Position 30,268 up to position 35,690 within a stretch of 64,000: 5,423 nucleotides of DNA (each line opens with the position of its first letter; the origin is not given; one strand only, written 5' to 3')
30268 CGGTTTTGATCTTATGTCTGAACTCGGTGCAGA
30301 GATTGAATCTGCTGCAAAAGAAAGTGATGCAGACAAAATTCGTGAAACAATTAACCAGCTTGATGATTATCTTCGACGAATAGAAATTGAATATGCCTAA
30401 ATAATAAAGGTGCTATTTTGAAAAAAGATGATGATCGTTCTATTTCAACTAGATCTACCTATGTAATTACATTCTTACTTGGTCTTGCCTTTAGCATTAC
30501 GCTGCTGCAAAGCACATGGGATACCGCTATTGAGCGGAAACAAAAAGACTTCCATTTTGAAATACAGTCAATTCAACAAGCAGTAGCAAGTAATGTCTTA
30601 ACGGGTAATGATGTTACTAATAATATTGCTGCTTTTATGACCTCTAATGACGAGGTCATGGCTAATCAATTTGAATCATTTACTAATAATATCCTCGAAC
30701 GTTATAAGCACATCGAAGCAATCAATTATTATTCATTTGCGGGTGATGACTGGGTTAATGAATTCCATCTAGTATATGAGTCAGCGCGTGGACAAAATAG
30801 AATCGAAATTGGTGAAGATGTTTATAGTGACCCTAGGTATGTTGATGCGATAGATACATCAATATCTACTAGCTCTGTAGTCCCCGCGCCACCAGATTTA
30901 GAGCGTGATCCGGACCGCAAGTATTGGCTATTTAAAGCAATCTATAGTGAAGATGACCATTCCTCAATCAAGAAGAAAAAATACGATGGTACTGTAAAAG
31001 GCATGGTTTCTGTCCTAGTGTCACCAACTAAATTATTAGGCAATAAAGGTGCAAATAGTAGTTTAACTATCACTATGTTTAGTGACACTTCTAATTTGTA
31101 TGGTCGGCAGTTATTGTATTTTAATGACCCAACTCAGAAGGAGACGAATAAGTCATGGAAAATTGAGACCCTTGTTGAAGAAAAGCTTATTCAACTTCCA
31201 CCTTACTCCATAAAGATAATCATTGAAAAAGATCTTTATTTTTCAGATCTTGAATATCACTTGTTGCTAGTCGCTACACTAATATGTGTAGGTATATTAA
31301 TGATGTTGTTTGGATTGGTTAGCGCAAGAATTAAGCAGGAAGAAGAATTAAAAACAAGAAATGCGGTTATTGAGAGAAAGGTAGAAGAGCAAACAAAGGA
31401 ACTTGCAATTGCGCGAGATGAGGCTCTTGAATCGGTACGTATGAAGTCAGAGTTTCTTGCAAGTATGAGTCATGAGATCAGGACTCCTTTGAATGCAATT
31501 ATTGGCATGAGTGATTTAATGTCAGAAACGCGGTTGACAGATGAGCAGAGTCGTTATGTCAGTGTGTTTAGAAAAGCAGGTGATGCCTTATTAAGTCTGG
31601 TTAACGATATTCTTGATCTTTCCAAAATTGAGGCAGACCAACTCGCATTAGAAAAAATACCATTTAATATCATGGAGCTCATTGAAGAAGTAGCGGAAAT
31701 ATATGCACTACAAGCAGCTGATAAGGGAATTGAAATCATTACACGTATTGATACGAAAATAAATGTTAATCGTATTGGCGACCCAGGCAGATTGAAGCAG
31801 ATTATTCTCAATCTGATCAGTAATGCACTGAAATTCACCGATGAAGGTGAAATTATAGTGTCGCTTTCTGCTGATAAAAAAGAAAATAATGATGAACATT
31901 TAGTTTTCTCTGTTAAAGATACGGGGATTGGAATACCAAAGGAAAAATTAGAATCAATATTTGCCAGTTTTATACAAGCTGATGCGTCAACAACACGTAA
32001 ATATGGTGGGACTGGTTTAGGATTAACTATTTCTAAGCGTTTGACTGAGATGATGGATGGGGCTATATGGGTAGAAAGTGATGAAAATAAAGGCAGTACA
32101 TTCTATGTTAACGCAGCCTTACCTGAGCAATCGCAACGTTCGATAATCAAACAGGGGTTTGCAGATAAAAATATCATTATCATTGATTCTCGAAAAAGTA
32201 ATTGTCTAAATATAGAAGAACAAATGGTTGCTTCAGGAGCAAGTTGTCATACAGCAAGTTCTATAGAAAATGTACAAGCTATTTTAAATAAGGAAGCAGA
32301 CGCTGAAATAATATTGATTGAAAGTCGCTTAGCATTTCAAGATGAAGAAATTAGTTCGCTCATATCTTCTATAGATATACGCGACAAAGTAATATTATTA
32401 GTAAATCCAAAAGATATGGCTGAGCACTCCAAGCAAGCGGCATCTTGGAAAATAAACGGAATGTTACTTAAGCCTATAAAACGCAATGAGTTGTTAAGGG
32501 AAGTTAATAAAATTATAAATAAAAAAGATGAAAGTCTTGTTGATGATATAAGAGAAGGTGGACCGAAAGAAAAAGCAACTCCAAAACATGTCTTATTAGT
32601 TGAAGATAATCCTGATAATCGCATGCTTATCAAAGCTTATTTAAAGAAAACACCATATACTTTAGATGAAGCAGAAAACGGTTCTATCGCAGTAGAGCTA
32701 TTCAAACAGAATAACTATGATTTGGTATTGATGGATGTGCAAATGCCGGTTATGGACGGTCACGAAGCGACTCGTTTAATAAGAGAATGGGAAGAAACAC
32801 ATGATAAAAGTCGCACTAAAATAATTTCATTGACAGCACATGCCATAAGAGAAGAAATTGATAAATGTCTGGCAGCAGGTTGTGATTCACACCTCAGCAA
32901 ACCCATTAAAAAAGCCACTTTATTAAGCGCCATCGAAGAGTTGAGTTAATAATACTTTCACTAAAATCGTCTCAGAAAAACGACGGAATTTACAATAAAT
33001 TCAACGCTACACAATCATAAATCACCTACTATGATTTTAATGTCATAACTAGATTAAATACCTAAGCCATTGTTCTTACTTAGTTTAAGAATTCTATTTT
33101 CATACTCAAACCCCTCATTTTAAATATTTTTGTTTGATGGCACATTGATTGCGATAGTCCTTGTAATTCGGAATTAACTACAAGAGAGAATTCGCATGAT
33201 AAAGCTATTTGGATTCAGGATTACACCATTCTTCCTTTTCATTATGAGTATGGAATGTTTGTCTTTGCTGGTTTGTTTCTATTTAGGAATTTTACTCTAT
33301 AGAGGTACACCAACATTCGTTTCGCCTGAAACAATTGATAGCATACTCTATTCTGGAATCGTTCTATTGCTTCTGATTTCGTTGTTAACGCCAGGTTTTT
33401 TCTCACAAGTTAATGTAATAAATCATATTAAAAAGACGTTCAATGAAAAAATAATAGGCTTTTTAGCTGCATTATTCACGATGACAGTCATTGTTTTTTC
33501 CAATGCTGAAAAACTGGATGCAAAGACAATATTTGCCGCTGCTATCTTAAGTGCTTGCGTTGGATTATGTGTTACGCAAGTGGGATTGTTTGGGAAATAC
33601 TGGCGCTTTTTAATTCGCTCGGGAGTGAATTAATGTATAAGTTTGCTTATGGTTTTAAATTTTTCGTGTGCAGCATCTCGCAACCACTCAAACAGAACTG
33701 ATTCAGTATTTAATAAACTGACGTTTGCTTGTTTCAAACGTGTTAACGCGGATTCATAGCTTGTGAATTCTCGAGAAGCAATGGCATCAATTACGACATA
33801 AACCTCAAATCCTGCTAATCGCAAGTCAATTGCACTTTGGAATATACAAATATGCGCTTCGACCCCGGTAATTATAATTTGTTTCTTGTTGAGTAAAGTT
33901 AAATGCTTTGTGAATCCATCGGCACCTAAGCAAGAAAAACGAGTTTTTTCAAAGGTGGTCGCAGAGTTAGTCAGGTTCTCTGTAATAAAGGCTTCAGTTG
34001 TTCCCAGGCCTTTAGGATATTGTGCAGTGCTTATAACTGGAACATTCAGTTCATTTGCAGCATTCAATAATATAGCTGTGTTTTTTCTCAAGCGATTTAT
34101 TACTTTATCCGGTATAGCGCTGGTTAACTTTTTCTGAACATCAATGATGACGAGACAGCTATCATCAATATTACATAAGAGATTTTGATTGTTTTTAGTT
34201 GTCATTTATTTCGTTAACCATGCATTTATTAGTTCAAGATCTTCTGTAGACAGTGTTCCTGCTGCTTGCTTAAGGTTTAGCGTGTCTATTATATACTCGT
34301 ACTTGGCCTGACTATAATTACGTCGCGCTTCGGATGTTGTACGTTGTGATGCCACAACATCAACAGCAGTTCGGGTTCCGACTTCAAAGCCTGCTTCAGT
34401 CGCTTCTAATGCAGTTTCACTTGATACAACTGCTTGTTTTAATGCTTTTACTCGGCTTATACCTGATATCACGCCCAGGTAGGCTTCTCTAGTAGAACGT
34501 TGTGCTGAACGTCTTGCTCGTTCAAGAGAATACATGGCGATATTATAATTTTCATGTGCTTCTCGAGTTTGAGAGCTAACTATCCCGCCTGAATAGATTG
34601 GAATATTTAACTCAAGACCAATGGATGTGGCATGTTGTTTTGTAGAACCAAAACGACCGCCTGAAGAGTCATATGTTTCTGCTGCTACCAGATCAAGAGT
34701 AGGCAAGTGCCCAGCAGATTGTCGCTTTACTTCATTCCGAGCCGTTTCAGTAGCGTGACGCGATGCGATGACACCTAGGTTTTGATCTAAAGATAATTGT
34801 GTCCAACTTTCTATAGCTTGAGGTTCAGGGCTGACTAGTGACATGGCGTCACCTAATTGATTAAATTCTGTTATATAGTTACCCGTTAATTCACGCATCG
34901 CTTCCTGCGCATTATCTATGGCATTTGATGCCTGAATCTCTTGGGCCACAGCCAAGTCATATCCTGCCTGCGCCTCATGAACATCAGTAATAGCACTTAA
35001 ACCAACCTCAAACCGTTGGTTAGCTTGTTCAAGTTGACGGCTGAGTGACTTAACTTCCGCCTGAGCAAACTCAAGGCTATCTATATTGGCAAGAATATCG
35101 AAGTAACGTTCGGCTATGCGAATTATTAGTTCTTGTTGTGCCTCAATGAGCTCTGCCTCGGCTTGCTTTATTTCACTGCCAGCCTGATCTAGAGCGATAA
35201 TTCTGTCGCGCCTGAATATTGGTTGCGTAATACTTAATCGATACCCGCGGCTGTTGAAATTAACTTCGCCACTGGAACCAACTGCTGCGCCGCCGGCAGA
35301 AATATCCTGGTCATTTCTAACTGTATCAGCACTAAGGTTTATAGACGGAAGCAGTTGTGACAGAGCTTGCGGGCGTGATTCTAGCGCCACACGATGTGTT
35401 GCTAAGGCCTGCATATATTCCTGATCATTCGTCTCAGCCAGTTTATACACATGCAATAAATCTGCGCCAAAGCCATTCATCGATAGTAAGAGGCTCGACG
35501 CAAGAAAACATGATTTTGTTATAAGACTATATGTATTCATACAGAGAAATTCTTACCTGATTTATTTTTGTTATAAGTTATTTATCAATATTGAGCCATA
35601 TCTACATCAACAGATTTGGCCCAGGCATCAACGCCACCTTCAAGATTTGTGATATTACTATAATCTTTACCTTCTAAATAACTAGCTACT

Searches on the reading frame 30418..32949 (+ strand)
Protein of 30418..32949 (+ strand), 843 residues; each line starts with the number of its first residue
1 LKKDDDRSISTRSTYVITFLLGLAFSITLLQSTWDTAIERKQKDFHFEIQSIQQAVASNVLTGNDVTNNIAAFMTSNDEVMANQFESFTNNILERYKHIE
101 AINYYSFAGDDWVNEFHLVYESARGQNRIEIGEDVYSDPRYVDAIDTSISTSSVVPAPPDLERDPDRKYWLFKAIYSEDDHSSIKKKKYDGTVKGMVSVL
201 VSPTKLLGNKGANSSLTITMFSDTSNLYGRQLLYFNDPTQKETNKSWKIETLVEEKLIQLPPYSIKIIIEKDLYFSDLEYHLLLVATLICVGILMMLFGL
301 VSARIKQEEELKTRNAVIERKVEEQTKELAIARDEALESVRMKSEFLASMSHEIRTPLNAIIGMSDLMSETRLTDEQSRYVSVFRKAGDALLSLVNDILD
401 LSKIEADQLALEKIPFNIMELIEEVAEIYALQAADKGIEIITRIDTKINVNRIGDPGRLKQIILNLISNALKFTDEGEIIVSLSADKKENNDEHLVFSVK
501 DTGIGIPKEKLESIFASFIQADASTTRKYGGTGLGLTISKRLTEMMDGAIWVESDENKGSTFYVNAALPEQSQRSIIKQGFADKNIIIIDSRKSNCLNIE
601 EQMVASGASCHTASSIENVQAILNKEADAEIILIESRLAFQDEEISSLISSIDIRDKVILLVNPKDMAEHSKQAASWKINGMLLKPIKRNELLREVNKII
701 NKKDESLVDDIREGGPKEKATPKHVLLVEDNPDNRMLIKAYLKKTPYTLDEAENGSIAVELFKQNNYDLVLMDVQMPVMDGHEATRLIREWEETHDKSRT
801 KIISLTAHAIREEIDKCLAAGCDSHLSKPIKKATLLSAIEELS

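Call 11: search_protein_families(library=ncbifam, proteins=[window:30418-32949:+], max_evalue=1e-10)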
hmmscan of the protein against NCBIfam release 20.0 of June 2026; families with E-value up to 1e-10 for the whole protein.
window:30418-32949:+ (843 aa): 97 families (the best 25 are shown)
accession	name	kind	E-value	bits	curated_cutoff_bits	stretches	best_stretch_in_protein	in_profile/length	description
NF008318.0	PRK11107.1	equivalog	9.5e-128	427.7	890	1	322-840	272-782/920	two-component sensor histidine kinase BarA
TIGR02956.1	TMAO_torS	equivalog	5.9e-106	355.6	676.5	2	310-710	435-830/967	TMAO reductase system sensor histidine kinase/response regulator TorS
NF041947.1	LuxQ_Vibrio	equivalog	1.9e-99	333.7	1200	2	325-575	454-703/843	quorum-sensing autoinducer 2 sensor kinase/phosphatase LuxQ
NF045901.1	HisKinLetSLeg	equivalog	1.3e-98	331.1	1650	1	322-839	272-785/906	two-component system sensor histidine kinase LetS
NF011874.0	PRK15347.1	equivalog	3e-87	293.6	852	2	311-574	366-620/921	two component system sensor kinase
NF008099.0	PRK10841.1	equivalog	1.2e-85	288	920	1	321-838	451-935/949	two-component system sensor histidine kinase RcsC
NF008302.0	PRK11091.1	equivalog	1.9e-82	277.7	838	2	335-709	275-652/779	aerobic respiration two-component sensor histidine kinase ArcB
NF038297.2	hybrid_HK_HrmK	equivalog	8e-80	269.2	725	2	321-592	213-468/607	hybrid histidine kinase/response regulator HrmK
NF008543.0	PRK11466.1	equivalog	1.6e-60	205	982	1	303-703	404-801/914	TMAO reductase system sensor histidine kinase/response regulator TorS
NF047874.1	MASE3_PAS_HK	subfamily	7.5e-56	190.2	560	1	323-572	378-629/655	MASE3 domain-containing sensor histidine kinase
NF046044.1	PnpS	equivalog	1.2e-55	189.2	400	1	339-565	166-388/390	two-component system histidine kinase PnpS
NF007420.1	PRK09959.1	equivalog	1.6e-52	178.3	1995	2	327-583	696-950/1197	acid-sensing system histidine kinase EvgS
NF033092.0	HK_WalK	equivalog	2.3e-52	178.4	725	1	341-565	370-591/594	cell wall metabolism sensor histidine kinase WalK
NF041832.1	near_NosP_CTERM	subfamily_domain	6.1e-49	167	400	1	343-693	7-363/370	NahK/ErcS family hybrid sensor histidine kinase/response regulator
TIGR02966.1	phoR_proteo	equivalog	5e-48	163.8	334.2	1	323-564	92-331/333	phosphate regulon sensor histidine kinase PhoR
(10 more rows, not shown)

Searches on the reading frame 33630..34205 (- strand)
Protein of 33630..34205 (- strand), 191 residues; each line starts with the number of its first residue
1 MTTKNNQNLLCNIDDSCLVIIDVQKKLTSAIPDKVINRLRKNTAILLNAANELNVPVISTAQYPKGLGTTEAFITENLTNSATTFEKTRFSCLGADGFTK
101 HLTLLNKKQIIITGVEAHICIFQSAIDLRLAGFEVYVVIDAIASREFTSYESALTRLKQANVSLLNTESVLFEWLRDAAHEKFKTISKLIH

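Call 67: search_protein_families(library=pfam, proteins=[window:33630-34205:-], max_evalue=0.0001)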
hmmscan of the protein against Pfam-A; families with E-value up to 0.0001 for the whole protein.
window:33630-34205:- (191 aa): 1 family
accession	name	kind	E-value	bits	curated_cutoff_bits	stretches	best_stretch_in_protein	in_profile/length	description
PF00857.26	Isochorismatase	-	4.3e-28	99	27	1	16-168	1-174/175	Isochorismatase domain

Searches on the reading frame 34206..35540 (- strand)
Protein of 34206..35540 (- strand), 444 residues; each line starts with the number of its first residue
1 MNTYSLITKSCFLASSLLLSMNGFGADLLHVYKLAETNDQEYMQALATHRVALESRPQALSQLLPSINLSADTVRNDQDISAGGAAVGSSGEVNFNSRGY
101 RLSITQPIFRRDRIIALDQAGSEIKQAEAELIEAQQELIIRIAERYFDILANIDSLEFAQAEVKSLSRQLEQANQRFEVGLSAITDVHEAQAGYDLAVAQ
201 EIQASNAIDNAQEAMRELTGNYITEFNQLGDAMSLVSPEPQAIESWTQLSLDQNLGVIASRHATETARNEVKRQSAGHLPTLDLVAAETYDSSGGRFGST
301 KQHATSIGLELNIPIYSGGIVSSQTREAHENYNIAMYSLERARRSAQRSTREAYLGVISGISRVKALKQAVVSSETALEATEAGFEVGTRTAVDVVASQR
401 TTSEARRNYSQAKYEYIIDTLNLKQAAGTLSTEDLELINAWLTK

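Call 11: search_protein_families(library=ncbifam, proteins=[window:34206-35540:-], max_evalue=1e-10)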
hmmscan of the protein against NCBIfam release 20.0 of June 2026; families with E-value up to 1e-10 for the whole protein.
window:34206-35540:- (444 aa): 4 families
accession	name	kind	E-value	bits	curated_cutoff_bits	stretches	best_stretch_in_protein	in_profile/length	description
NF007002.0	PRK09465.1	equivalog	4.4e-111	371.6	495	1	20-444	18-440/460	outer membrane channel protein TolC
TIGR01844.1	type_I_sec_TolC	subfamily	1.8e-98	330.3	225.15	1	27-444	4-414/414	TolC family outer membrane protein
NF052390.1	efflux_OMP_AbuO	equivalog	7.9e-60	202.8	700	1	9-443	4-446/447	multidrug efflux outer membrane protein AbuO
TIGR01845.1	outer_NodT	subfamily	2.6e-23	82.6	210.05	1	33-428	64-458/460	efflux transporter outer membrane subunit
